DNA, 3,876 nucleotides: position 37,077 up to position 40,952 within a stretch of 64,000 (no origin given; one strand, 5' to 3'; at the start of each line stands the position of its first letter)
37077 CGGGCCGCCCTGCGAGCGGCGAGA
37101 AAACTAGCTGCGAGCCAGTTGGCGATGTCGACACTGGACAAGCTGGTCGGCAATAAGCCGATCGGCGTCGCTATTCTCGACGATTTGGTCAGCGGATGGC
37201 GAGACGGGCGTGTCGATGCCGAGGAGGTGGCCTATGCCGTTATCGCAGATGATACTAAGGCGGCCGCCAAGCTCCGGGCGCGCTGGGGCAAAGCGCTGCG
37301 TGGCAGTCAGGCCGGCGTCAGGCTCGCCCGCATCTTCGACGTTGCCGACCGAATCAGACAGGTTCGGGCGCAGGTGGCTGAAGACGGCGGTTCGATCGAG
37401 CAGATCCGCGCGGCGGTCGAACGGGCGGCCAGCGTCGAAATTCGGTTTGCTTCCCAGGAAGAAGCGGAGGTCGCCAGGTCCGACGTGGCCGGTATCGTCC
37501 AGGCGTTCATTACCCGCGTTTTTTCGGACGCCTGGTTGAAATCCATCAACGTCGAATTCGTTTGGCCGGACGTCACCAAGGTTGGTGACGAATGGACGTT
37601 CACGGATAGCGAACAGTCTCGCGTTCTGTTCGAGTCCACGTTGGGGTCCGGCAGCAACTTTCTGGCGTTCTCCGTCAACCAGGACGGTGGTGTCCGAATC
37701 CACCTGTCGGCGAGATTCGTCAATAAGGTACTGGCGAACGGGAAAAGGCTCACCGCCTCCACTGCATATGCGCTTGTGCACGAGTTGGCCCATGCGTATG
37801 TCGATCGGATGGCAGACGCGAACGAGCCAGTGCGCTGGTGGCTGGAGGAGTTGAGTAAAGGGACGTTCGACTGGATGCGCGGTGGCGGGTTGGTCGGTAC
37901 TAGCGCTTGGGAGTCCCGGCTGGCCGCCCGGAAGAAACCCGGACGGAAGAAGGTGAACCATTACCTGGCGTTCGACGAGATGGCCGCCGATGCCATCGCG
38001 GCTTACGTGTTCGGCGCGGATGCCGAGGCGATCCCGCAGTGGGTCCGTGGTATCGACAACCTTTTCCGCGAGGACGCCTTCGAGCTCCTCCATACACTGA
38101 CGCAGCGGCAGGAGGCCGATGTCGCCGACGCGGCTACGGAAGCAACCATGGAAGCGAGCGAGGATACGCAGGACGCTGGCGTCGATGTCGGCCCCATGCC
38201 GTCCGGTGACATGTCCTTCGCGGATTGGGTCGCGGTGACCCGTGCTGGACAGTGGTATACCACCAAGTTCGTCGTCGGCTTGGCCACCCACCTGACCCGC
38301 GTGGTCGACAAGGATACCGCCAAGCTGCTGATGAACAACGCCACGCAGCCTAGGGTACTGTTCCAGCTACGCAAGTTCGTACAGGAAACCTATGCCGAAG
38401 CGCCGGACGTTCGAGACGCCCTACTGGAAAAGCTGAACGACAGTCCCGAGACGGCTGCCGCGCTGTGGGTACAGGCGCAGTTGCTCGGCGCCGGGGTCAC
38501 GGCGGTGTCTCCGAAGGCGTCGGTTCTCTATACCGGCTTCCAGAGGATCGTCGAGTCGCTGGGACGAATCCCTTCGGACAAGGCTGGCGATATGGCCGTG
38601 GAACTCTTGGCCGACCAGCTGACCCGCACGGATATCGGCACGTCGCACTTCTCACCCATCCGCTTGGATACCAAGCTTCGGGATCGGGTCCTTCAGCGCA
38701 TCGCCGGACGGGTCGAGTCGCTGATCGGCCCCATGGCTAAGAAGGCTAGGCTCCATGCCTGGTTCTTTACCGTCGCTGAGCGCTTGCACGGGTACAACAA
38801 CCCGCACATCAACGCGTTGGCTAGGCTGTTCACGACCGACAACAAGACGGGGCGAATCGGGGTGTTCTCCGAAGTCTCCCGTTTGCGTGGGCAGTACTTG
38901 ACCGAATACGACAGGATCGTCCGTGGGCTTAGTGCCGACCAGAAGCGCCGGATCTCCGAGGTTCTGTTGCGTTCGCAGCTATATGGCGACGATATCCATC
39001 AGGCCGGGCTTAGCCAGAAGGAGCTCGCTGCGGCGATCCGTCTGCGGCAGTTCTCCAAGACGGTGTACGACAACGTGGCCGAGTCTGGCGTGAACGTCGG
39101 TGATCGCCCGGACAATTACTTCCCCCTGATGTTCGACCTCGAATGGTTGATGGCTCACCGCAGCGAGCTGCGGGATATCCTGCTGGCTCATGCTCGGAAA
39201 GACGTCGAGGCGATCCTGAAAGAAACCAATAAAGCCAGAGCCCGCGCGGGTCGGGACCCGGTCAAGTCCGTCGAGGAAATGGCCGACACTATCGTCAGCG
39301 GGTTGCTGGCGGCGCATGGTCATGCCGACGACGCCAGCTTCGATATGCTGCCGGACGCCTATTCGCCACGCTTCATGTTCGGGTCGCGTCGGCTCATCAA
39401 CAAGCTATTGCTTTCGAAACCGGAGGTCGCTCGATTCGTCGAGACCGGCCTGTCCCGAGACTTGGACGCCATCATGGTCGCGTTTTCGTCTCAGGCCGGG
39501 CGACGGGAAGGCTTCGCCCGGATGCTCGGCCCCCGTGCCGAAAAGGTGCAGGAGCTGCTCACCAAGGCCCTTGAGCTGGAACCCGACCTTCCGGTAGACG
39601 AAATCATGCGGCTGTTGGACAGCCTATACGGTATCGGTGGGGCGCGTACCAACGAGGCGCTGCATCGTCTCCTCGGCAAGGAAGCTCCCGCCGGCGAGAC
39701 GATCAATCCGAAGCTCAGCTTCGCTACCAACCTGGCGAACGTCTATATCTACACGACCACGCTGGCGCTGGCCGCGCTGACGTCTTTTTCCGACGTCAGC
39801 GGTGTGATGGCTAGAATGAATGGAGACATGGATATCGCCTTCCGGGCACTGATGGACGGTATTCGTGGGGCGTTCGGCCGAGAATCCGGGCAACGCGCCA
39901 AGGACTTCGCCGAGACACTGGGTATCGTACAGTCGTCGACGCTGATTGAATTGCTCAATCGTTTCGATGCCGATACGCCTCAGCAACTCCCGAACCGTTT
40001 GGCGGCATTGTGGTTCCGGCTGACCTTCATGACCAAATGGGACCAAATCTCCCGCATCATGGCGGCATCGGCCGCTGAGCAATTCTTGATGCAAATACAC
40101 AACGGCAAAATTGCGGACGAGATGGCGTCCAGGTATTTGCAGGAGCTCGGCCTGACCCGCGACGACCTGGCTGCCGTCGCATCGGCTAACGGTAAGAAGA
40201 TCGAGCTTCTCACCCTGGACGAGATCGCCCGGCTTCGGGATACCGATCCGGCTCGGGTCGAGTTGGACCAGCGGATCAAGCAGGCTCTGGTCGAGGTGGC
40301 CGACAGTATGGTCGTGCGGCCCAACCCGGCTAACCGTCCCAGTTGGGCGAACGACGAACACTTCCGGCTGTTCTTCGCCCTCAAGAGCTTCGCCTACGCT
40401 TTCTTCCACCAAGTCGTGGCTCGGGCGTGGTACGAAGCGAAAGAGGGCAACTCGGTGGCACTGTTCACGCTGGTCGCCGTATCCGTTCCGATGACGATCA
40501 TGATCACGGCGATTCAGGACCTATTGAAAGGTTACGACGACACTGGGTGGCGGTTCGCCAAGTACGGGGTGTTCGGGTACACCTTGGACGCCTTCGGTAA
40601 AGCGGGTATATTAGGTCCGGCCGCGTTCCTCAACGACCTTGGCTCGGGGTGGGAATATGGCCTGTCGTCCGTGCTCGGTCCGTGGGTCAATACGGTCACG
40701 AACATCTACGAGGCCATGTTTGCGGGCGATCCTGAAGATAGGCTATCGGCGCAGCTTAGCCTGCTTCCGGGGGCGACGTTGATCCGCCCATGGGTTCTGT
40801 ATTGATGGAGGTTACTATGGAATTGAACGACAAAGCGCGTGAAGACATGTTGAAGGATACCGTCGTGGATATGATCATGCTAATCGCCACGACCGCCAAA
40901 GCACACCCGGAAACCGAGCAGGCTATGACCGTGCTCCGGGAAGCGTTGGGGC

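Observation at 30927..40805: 3292-aa single-ORF giant protein with mixed domains and a membrane-active C-terminus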

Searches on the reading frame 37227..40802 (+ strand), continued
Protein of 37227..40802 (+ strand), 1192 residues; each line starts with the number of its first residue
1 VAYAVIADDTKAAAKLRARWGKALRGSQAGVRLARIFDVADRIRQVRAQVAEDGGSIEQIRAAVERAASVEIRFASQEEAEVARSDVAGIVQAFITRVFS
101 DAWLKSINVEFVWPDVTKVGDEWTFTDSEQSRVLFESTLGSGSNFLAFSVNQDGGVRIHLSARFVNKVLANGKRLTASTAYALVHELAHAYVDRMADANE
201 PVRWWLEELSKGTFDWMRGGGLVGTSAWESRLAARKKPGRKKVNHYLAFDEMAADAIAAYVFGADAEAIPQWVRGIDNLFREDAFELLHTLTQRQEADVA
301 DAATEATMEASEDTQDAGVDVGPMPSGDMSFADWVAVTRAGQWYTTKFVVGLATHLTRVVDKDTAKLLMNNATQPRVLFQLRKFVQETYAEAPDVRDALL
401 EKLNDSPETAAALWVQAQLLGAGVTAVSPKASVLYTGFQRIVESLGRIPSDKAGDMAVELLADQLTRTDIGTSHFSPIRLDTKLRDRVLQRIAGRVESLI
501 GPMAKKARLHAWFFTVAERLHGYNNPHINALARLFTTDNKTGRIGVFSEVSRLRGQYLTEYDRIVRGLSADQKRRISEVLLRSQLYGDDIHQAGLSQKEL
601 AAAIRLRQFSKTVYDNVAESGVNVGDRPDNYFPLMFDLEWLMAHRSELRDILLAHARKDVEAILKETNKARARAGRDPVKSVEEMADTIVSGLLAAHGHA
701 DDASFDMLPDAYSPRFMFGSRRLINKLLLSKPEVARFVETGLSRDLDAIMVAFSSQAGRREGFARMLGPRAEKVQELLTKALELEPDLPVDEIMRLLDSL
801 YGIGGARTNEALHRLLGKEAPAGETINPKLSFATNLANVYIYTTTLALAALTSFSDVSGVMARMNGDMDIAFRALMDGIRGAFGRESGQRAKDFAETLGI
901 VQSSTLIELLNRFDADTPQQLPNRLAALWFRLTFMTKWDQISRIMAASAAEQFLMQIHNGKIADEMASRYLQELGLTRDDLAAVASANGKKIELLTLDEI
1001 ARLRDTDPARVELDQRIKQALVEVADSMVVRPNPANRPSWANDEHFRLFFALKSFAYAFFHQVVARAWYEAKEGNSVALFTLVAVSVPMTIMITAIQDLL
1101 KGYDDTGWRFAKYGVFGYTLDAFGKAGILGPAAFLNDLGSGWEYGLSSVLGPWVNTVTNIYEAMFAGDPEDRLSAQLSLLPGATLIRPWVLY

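Call 81: search_solved_structures(query=A2, max_evalue=10, show_alignments=2)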
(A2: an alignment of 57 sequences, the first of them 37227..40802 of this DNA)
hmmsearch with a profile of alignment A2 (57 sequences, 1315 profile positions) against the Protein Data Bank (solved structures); distinct sequences matched with E-value up to 10: 8.
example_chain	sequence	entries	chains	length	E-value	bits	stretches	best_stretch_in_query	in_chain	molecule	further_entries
7abg_A4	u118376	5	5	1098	0.0019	19.7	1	21-438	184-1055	Transcription elongation regulator 1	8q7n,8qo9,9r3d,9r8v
7abf_A4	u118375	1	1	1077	0.0023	19.4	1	18-438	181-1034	Transcription elongation regulator 1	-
6kos_A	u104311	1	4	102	0.19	13.1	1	624-702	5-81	SUWA (Super WA20)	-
4uos_A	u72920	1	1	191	0.53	11.6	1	416-593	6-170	DESIGNED HELICAL BUNDLE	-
9n9g_1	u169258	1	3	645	0.78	11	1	252-547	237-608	Kinetochore protein NDC80 homolog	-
9mto_A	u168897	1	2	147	0.92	10.8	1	707-756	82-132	[Ribosomal protein bS18]-alanine N-acetyltransferase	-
4tql_A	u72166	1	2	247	1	10.6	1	605-814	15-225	Three helix bundle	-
9drl_A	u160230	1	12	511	2.9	9.1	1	266-541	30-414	T33-549_B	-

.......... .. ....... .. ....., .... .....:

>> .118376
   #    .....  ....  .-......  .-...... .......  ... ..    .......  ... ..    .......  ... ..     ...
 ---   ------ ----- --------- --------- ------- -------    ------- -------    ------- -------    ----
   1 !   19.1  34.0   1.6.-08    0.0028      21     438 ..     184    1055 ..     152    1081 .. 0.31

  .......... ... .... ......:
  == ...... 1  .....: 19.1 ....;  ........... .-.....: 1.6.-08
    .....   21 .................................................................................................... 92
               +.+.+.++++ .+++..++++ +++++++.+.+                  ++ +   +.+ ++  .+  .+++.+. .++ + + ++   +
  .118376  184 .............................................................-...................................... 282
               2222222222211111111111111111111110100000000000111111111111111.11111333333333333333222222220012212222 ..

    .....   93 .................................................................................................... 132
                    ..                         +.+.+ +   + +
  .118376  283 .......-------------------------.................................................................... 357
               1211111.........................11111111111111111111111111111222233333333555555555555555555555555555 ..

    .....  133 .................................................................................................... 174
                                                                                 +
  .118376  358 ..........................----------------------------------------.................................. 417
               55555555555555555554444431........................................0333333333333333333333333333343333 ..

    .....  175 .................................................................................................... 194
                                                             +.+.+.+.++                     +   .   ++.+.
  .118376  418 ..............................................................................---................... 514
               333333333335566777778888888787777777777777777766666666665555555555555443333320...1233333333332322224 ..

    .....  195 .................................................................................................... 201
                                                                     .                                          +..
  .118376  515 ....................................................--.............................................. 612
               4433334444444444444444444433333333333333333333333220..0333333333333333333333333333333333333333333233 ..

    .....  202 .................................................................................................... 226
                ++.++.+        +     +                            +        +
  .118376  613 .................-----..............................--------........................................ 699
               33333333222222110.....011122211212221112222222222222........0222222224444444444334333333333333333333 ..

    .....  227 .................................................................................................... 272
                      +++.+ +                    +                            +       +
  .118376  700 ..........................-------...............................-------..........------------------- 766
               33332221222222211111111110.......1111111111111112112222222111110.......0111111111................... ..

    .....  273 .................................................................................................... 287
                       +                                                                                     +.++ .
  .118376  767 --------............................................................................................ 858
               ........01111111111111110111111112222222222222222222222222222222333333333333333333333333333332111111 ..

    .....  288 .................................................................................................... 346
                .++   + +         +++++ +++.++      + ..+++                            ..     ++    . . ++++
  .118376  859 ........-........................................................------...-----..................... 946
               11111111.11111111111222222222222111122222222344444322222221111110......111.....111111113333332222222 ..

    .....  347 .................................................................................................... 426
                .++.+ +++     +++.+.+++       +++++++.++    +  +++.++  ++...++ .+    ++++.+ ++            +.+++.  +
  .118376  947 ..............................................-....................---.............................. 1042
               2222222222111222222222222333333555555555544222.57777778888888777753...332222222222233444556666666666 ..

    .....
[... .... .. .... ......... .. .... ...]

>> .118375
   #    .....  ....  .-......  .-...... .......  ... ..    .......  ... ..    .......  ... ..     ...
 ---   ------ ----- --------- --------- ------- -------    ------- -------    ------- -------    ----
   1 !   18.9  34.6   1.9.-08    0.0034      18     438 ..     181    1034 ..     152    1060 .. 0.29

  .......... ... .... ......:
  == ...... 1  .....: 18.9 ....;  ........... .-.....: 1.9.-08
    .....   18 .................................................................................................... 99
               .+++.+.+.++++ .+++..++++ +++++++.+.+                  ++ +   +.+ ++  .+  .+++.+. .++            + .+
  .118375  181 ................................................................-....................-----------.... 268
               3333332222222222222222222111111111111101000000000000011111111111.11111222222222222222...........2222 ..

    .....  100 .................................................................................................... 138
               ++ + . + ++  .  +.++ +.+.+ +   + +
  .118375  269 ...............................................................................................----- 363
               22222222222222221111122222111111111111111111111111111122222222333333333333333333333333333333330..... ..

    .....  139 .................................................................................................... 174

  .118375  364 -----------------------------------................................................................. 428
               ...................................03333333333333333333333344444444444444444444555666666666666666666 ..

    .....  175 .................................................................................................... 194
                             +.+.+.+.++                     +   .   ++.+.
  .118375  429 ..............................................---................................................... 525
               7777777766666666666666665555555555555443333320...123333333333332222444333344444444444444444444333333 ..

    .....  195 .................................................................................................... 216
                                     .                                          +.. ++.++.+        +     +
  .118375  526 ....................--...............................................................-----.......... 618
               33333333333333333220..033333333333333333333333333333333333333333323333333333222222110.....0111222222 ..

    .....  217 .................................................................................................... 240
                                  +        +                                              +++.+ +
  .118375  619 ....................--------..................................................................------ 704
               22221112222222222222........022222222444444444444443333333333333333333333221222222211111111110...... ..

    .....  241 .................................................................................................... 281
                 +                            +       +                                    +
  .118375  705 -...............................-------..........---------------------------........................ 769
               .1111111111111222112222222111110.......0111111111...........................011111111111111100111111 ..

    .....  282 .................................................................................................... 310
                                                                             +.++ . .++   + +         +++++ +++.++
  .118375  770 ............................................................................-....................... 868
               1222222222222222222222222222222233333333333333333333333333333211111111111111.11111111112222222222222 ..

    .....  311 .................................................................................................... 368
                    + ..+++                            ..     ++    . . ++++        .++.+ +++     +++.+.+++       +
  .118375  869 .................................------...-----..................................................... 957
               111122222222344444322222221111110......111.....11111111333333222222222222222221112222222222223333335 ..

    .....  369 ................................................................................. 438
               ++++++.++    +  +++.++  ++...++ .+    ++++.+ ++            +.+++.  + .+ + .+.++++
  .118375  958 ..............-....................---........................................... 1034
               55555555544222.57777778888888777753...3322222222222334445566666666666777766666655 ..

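Call 83: fold_search(model_id=the predicted structure, library=viral)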
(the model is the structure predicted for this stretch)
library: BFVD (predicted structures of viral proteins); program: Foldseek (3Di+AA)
matches with E <= 10: 298; with E <= 0.001: 90
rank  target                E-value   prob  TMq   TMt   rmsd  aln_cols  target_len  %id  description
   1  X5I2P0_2              1.7e-26  1.00  0.50  0.58  22.2      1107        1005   19  Structural protein [Pseudomonas phage KPP25]
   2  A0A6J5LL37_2          7.5e-26  1.00  0.47  0.52  11.9       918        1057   22  Large polyvalent protein associated domain-containing protein [uncultured Caudovirales phage]
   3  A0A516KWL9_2          2.8e-17  1.00  0.42  0.50  12.0       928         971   16  (no name in the UniProt tables at hand)
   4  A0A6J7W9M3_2          7.7e-16  1.00  0.42  0.37  30.3      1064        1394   14  Large polyvalent protein-associated domain-containing protein [uncultured Caudovirales phage]
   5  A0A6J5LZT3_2          2.2e-14  1.00  0.42  0.57   7.0       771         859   14  Large polyvalent protein associated domain-containing protein (Fragment) [uncultured Caudovirales phage]
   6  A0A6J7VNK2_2          3.3e-14  1.00  0.44  0.40  28.4      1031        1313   13  Uncharacterized protein [uncultured Caudovirales phage]
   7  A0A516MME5            2.0e-13  1.00  0.32  0.35  33.6      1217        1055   13  (no name in the UniProt tables at hand)
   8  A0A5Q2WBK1            3.5e-13  1.00  0.41  0.48  18.4      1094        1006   14  (no name in the UniProt tables at hand)
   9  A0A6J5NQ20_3          6.3e-13  1.00  0.39  0.43  21.9      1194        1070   15  Large polyvalent protein associated domain-containing protein [uncultured Caudovirales phage]
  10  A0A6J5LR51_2          7.7e-13  1.00  0.19  0.19  36.2      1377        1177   14  Uncharacterized protein [uncultured Caudovirales phage]
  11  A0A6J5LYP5            8.6e-13  1.00  0.42  0.40  14.6      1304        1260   13  Transglycosylase SLT domain-containing protein [uncultured Caudovirales phage]
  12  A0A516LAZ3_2          1.6e-12  1.00  0.21  0.18  27.7      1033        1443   17  (no name in the UniProt tables at hand)
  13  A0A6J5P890            4.0e-12  1.00  0.40  0.36  11.0       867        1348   12  Uncharacterized protein [uncultured Caudovirales phage]
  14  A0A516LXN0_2          7.2e-12  1.00  0.36  0.42  31.8      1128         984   12  (no name in the UniProt tables at hand)
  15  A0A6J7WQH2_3          1.2e-11  1.00  0.39  0.43  16.0       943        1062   15  Large polyvalent protein associated domain-containing protein [uncultured Caudovirales phage]
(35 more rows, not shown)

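Call 101: search_protein_families(library=pfam, proteins=[P0078, P0004, P0058], max_evalue=0.1)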
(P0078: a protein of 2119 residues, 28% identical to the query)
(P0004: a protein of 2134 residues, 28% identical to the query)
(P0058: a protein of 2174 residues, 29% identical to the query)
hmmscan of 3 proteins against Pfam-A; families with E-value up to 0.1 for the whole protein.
P0078 (2119 aa): 1 family
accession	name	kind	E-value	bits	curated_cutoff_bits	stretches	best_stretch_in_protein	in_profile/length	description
PF06114.19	Peptidase_M78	-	0.011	16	22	1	1068-1114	15-61/123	IrrE N-terminal-like domain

P0004 (2134 aa): 2 families
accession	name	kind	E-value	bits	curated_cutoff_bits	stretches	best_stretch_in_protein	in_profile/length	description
PF14407.11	Frankia_peptide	-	0.012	16.3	48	1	52-92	23-63/63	Ribosomally synthesized peptide prototyped by Frankia Franean1_4349.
PF04857.26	CAF1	-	0.037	13.7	24.2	0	1563-1611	241-289/320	CAF1 family ribonuclease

P0058 (2174 aa): 2 families
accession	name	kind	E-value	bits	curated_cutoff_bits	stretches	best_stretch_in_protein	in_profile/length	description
PF10906.13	Mrx7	-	0.043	14.5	22.8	0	1244-1275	4-35/66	MIOREX complex component 7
PF09476.15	Pilus_CpaD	-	0.076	13.2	31.1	0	1318-1380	35-101/200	Pilus biogenesis CpaD protein (pilus_cpaD)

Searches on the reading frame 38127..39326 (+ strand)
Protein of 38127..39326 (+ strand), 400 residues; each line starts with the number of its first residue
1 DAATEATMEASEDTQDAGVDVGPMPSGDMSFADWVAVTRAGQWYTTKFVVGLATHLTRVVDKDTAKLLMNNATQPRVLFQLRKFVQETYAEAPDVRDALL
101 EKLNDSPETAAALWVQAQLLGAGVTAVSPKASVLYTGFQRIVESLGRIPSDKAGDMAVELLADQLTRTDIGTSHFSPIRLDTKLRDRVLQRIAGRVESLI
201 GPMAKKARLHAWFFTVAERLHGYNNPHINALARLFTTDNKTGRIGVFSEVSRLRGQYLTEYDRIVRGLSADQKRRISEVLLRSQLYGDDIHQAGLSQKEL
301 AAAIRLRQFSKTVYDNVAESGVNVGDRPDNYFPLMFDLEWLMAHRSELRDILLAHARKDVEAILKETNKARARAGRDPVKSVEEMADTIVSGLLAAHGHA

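Call 14: search_protein_families(library=pfam, proteins=[window:38127-39326:+], max_evalue=5)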
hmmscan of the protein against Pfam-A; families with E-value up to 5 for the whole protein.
window:38127-39326:+ (400 aa): 1 family
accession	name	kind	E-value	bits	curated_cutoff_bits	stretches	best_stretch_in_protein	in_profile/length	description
PF14043.11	WVELL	-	0.21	11.9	27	1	353-399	19-63/74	WVELL protein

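Call 27: search_protein_families(library=ncbifam, proteins=[window:38127-39326:+], max_evalue=1)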
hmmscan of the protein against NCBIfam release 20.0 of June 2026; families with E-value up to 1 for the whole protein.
window:38127-39326:+ (400 aa): 0 families
